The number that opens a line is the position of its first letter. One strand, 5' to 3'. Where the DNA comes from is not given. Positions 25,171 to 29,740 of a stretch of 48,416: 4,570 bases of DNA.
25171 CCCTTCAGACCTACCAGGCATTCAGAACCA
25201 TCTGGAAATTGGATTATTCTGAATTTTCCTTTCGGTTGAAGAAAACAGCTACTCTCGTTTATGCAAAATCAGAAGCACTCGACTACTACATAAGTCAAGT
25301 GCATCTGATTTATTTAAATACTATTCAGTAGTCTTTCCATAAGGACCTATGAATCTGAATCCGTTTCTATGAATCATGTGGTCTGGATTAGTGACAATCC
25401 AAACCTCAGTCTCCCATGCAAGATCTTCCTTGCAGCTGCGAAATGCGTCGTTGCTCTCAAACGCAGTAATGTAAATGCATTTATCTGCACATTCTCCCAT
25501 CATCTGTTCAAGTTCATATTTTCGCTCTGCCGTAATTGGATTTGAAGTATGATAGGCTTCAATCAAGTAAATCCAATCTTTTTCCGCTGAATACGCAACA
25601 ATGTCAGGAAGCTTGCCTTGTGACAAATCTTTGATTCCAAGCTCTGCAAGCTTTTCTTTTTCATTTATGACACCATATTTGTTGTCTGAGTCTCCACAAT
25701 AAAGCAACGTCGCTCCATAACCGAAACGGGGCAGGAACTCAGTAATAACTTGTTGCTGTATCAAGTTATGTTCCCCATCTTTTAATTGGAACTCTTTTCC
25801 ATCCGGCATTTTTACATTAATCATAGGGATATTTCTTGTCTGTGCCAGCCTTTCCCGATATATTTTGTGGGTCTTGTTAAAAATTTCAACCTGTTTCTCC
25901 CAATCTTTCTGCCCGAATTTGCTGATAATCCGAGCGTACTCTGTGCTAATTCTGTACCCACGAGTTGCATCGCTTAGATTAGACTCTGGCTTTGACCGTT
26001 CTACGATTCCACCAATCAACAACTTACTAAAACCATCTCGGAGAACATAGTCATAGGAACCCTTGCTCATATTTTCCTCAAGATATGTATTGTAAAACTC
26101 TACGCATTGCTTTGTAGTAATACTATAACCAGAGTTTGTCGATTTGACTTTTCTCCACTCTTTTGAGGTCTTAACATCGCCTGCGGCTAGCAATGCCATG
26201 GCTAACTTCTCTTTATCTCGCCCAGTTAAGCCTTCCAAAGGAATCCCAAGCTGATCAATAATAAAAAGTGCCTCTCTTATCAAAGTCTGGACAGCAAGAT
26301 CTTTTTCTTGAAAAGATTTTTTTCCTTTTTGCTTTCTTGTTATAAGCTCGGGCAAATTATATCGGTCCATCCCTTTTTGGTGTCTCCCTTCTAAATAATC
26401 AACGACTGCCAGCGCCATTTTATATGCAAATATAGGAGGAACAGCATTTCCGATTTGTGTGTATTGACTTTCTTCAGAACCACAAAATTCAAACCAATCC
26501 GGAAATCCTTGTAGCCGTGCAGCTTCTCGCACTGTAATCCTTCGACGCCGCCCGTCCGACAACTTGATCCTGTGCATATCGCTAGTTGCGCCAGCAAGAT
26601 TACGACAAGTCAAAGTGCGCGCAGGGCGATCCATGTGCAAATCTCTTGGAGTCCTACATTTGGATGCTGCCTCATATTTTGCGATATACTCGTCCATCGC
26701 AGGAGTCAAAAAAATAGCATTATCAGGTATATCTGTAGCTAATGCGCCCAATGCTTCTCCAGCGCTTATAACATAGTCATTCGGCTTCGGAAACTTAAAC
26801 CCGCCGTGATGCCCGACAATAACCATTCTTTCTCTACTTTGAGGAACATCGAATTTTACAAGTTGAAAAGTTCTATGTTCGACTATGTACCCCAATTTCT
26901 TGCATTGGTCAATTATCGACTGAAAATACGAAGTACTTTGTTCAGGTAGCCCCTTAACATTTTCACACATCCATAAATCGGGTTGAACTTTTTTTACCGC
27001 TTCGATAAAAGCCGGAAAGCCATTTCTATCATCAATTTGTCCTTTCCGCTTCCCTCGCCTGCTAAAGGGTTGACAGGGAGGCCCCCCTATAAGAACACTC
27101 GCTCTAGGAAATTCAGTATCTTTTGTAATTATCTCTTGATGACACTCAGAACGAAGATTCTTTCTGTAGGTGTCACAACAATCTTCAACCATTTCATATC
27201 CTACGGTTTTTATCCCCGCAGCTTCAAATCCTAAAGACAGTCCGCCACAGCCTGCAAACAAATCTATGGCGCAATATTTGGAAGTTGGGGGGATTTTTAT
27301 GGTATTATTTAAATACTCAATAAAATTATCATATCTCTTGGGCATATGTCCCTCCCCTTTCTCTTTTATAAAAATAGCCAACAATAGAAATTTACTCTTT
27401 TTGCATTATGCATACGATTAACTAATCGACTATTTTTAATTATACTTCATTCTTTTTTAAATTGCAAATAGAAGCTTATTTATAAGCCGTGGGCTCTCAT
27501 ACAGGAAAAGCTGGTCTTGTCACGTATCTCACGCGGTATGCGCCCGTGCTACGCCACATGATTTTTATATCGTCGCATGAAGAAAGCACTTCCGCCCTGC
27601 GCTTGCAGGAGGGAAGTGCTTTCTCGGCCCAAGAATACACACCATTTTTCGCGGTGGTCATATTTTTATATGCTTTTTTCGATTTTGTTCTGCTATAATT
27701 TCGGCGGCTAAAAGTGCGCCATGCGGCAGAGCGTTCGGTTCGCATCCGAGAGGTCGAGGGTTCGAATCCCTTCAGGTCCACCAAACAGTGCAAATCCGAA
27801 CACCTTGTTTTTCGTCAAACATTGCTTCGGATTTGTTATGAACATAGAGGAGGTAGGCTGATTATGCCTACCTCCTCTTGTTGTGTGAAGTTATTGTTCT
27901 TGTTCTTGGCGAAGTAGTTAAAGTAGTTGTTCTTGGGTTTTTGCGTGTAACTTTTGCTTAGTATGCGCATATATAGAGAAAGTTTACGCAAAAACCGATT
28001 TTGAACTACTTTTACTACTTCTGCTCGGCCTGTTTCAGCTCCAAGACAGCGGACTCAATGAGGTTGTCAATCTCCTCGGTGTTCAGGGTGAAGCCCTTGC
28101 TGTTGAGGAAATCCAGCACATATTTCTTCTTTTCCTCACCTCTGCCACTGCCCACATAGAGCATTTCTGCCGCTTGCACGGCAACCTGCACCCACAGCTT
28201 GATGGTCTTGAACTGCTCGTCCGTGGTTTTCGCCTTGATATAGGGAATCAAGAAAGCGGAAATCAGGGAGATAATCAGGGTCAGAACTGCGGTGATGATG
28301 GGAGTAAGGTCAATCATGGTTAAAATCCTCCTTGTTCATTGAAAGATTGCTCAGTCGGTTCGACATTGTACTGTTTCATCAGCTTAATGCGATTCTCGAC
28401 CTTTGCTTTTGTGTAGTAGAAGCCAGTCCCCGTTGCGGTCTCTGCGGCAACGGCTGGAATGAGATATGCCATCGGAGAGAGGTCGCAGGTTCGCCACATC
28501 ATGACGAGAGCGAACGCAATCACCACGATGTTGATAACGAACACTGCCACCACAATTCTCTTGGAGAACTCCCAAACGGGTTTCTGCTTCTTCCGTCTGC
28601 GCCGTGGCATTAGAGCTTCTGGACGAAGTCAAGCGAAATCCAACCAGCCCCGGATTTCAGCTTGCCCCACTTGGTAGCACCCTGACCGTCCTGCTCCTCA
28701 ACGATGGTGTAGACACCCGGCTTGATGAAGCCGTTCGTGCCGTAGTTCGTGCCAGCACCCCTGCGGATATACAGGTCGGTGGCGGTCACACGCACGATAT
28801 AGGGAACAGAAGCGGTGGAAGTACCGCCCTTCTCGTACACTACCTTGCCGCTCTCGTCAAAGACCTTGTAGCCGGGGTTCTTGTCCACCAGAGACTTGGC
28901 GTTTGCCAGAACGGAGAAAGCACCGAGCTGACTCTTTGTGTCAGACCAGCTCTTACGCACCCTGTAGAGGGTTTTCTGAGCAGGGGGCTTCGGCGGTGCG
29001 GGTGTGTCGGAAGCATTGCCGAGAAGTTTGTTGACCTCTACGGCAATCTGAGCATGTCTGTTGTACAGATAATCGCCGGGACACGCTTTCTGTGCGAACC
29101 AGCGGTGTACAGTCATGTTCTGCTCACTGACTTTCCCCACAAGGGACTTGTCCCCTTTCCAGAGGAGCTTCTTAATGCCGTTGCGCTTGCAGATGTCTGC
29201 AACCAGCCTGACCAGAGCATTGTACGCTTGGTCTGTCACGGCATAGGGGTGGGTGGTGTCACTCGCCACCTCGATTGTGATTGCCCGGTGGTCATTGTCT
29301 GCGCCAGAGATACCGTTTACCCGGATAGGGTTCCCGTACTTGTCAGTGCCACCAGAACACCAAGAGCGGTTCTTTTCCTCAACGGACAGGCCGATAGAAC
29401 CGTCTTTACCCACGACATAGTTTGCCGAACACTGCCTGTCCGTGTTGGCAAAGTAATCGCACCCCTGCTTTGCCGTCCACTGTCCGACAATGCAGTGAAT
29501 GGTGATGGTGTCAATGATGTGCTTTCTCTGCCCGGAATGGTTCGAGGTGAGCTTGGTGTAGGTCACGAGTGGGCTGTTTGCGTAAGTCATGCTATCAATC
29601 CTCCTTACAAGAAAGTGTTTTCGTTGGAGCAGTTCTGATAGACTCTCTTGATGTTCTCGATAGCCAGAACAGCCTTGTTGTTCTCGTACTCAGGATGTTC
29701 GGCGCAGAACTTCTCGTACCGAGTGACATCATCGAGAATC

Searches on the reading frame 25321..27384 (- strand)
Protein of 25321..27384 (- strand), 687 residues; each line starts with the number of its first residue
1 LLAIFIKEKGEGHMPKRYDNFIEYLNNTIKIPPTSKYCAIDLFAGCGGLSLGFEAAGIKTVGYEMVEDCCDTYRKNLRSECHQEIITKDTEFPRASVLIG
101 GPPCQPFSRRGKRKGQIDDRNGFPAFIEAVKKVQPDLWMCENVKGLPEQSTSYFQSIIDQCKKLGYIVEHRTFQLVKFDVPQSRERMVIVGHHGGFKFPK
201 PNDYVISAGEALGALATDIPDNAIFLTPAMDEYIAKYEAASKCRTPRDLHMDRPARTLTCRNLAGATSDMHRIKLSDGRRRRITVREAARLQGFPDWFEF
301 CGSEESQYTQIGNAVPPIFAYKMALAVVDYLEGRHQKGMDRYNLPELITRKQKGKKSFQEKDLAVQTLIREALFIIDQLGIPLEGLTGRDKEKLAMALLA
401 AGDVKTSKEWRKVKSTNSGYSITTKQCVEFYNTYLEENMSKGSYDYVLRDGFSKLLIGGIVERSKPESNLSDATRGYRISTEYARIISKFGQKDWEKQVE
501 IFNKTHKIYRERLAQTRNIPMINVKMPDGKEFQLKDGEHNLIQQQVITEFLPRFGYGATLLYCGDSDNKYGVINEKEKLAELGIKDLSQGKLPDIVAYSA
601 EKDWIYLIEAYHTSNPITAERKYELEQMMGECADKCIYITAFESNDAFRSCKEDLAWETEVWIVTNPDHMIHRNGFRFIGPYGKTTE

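Call 13: search_protein_families(library=phrogs, proteins=[window:25321-27384:-], max_evalue=0.001)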
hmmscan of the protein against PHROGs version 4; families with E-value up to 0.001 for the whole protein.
window:25321-27384:- (687 aa): 10 families
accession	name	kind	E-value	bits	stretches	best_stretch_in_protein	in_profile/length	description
phrog_116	-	other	2.4e-68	232.2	1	32-338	203-500/779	DNA methyltransferase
phrog_1639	-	DNA, RNA and nucleotide metabolism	1.8e-60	206.2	1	340-682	502-835/838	restriction endonuclease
phrog_363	-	other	9.6e-35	121.2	1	33-328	50-313/327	DNA methyltransferase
phrog_36001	-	unknown function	1.1e-16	61.2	1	113-330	483-697/715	-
phrog_5999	-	other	5.8e-09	37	1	38-121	4-97/109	DNA methyltransferase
phrog_23910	-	unknown function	2.9e-08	34.7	1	250-332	16-99/99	-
phrog_16427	-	other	4.4e-06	27.5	1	269-332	106-173/235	DNA methyltransferase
phrog_13621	-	unknown function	5.2e-06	27.4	1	274-328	48-109/121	-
phrog_17284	-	unknown function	9.4e-05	22.8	1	249-316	130-199/245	-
phrog_16528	-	other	0.00016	22.3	1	281-316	171-206/236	DNA methyltransferase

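Call 14: search_protein_families(library=pfam, proteins=[window:25321-27384:-], max_evalue=0.001)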
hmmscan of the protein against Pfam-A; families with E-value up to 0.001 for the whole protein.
window:25321-27384:- (687 aa): 3 families
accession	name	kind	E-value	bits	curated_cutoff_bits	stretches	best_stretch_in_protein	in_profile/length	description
PF00145.23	DNA_methylase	-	1.4e-57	196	22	2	39-197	3-166/324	C-5 cytosine-specific DNA methylase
PF06616.17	BsuBI_PstI_RE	-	2.1e-50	170.6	27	1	522-675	1-153/154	BsuBI/PstI restriction endonuclease domain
PF17728.7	BsuBI_PstI_RE_N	-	1.2e-16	61.3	27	1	368-508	3-137/140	BsuBI/PstI restriction endonuclease HTH domain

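Call 88: search_protein_families(library=padloc, proteins=[window:25321-27384:-], max_evalue=0.001)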
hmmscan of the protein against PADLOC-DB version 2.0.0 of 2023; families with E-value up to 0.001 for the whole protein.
window:25321-27384:- (687 aa): 61 families (the best 25 are shown)
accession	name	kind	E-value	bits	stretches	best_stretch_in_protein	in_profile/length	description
PDLC03378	MTase_II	-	3.2e-68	228.5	1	36-337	2-336/344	Type II methyltransferase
PDLC03420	REase_II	-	5.7e-64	214.2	1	367-683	7-316/317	Type II restriction enzyme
PDLC03234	MTase_II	-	7e-63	211.1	2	34-203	2-185/375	Type II methyltransferase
PDLC03272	MTase_II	-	3.6e-60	202.2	1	24-338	62-397/407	Type II methyltransferase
PDLC00026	DruM2|DruM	-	4.6e-60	201.9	1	36-339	4-326/336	DNA cytosine methylase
PDLC03359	MTase_II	-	2.3e-52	176.2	1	355-682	519-839/840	Type II methyltransferase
PDLC03307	MTase_II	-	2.8e-50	169.7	2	39-202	3-203/382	Type II methyltransferase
PDLC03326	MTase_II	-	3.6e-50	169.3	2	36-202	4-185/412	Type II methyltransferase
PDLC00033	DruM2|DruM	-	9.2e-50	168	2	38-198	23-196/368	DNA cytosine methylase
PDLC00027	DruM2|DruM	-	3.9e-48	162.6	2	39-201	14-184/361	DNA cytosine methylase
PDLC00031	DruM2|DruM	-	2.3e-47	159.9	2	40-193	15-172/361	DNA cytosine methylase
PDLC03237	MTase_II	-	7.4e-44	147.9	2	36-200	794-976/1036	Type II methyltransferase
PDLC02649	DrmMII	-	2.7e-42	143.2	3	94-202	115-229/422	DrmMII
PDLC02648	DrmMII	-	3.7e-42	142.7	2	33-195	18-228/468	DrmMII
PDLC00029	DruM2|DruM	-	1.7e-38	130.8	1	36-338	4-318/329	DNA cytosine methylase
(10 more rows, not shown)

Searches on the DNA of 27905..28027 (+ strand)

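Call 44: search_dna_similar(query=window:27905-28027:+, collection=phages, mode=distant, max_evalue=0.001, max_rows=40)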
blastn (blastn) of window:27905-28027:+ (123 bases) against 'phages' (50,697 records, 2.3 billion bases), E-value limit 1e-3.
No match.

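Call 45: search_dna_similar(query=window:27905-28027:+, collection=plasmids, mode=distant, max_evalue=0.001, max_rows=40)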
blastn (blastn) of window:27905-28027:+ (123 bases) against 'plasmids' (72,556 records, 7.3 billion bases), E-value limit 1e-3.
No match.

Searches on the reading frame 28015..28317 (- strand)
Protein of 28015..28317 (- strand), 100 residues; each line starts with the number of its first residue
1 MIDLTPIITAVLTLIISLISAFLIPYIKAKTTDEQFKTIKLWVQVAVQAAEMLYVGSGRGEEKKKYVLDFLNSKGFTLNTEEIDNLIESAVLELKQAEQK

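Call 13: search_protein_families(library=phrogs, proteins=[window:28015-28317:-], max_evalue=0.001)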
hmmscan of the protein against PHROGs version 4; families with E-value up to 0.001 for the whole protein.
window:28015-28317:- (100 aa): 4 families
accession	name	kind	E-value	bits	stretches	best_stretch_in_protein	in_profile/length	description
phrog_6918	-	lysis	1.7e-32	112.8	1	1-99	2-103/114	holin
phrog_608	-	lysis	5.8e-11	43.6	1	5-99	9-108/111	holin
phrog_2609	-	lysis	2.8e-07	31.6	1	1-98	3-107/145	holin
phrog_15303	-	unknown function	1.4e-05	26.1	1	9-97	15-102/119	-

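Call 14: search_protein_families(library=pfam, proteins=[window:28015-28317:-], max_evalue=0.001)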
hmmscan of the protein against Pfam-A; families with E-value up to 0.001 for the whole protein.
window:28015-28317:- (100 aa): 1 family
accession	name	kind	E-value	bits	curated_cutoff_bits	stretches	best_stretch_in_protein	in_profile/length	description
PF09682.15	Phage_holin_6_1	-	4.9e-16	59.4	24.9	1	4-96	5-101/101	Bacteriophage holin of superfamily 6 (Holin_LLH)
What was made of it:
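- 28015..28317 (-): Holin (Holin_LLH). Its stop codon lies inside the right arm of C. calls 13, 14.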

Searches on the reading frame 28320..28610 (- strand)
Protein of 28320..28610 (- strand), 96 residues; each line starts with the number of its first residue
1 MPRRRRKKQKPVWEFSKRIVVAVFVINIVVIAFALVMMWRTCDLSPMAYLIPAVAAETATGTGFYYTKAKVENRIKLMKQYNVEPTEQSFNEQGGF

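Call 43: search_protein_families(library=phrogs, proteins=[window:28320-28610:-], max_evalue=0.001)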
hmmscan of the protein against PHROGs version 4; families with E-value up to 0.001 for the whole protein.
window:28320-28610:- (96 aa): 2 families
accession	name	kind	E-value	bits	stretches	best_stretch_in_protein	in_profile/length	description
phrog_17876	-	unknown function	3e-25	89.7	1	13-92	46-125/126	-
phrog_37691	-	unknown function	9.3e-11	42.9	1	3-86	35-116/127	-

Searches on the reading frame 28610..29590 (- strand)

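Call 43: search_protein_families(library=phrogs, proteins=[window:28610-29590:-], max_evalue=0.001)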
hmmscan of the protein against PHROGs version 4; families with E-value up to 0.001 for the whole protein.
window:28610-29590:- (326 aa): 13 families
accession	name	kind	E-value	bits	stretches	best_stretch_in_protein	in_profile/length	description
phrog_7698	-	lysis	6.8e-57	194.6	1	4-260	2-220/316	endolysin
phrog_1794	-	lysis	4.8e-50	171.9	1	1-325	28-329/336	amidase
phrog_20388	-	lysis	1.1e-48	167.6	1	2-194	183-363/527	endolysin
phrog_833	-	lysis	9.4e-25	88.9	1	2-229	4-192/294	endolysin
phrog_15001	-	lysis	2.1e-19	70.9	1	96-299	108-312/367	endolysin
phrog_19265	-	unknown function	1.3e-18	68.7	1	16-190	14-160/293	-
phrog_14048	-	lysis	5.9e-14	53.4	1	10-207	10-186/305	endolysin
phrog_435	-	lysis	1.9e-11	44.7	1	186-325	437-555/556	endolysin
phrog_1493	-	lysis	3.7e-11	43.8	1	26-229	34-200/394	endolysin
phrog_2338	-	lysis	4.1e-11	43.9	1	13-206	15-196/346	endolysin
phrog_8164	-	lysis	2.5e-06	28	1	17-205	17-195/320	endolysin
phrog_9611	-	lysis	1.8e-05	25.5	1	26-179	18-156/246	endolysin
phrog_880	-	lysis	0.00032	21.2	1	22-210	189-357/435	endolysin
